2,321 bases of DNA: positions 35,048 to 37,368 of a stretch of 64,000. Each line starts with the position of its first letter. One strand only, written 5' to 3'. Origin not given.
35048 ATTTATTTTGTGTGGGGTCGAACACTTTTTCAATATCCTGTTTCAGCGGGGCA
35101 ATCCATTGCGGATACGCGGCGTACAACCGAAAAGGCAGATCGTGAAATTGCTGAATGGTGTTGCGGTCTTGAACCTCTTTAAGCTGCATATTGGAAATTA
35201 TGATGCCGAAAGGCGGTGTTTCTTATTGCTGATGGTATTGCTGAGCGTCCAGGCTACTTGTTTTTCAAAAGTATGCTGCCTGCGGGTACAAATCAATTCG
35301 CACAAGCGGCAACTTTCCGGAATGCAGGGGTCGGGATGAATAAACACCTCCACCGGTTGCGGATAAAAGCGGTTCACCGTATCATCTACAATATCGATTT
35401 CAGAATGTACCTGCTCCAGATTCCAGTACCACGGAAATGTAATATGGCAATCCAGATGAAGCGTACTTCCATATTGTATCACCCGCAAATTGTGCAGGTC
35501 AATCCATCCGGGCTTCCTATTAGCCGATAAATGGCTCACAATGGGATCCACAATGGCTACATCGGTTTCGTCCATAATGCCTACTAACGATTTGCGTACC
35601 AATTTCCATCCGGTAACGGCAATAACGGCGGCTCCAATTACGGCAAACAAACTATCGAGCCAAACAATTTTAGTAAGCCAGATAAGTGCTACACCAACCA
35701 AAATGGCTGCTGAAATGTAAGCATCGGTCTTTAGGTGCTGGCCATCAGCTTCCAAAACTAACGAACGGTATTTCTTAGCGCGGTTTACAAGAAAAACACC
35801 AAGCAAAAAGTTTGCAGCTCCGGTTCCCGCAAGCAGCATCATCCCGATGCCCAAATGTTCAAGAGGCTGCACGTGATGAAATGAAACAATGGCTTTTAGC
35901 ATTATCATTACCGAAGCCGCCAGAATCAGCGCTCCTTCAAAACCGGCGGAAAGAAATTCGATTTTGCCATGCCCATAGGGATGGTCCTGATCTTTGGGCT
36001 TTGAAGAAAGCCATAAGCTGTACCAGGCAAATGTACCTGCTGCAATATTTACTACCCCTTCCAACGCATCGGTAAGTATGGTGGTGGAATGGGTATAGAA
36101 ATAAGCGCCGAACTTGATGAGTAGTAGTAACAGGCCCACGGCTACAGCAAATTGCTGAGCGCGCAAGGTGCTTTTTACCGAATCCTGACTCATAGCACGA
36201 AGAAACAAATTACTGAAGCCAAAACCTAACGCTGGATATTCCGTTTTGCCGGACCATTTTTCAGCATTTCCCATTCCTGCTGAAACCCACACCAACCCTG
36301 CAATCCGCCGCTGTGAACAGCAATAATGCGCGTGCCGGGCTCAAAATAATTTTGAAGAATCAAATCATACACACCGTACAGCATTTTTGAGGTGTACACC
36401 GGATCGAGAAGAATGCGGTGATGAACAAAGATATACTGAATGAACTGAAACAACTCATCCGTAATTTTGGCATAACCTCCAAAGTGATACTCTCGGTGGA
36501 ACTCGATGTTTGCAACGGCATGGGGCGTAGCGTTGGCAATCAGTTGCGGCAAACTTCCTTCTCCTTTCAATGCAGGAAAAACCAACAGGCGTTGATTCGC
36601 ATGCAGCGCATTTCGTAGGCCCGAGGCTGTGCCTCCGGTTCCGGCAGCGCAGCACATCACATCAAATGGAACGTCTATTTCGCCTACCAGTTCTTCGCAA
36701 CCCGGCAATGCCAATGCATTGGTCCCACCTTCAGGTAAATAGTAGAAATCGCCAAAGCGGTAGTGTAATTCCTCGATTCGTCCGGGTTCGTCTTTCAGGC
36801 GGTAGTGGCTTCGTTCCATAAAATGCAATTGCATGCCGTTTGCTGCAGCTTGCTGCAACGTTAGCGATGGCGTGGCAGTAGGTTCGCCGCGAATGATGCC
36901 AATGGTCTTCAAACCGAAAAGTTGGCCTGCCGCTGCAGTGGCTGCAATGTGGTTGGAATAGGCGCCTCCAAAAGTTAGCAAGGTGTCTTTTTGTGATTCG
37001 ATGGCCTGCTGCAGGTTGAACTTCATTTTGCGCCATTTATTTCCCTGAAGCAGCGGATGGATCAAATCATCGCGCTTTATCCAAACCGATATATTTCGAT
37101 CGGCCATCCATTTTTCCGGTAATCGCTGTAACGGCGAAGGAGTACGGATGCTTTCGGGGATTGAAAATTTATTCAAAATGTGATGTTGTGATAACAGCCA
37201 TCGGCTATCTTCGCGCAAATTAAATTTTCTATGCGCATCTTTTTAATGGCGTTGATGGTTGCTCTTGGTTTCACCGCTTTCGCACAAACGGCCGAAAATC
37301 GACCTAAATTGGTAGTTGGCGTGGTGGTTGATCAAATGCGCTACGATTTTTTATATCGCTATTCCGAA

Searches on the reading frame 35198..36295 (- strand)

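Call 53: search_protein_families(library=pfam, proteins=[window:35198-36295:-], max_evalue=0.05)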
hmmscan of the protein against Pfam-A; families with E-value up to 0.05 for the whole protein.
window:35198-36295:- (365 aa): 2 families
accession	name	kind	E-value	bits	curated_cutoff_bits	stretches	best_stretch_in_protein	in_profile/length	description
PF01545.26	Cation_efflux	-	5.3e-42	144.3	26.6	1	50-241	4-198/198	Cation efflux family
PF16916.11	ZT_dimer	-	3e-09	37.2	26.7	1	259-324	14-78/78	Dimerisation domain of Zinc Transporter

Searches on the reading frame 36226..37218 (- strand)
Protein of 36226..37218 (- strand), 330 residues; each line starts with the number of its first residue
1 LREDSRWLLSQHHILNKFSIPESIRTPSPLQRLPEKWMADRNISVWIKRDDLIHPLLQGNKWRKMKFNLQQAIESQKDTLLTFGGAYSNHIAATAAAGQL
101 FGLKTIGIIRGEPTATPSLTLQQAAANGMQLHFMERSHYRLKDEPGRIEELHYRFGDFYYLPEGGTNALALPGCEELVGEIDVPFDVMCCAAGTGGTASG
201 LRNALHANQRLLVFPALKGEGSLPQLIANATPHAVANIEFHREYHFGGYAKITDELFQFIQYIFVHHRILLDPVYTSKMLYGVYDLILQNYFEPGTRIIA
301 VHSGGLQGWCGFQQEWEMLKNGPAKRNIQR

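Call 53: search_protein_families(library=pfam, proteins=[window:36226-37218:-], max_evalue=0.05)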
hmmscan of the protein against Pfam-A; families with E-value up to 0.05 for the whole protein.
window:36226-37218:- (330 aa): 1 family
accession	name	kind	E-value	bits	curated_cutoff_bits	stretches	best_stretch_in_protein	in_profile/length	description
PF00291.31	PALP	-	1.3e-20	74.4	35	1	26-304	6-295/295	Pyridoxal-phosphate dependent enzyme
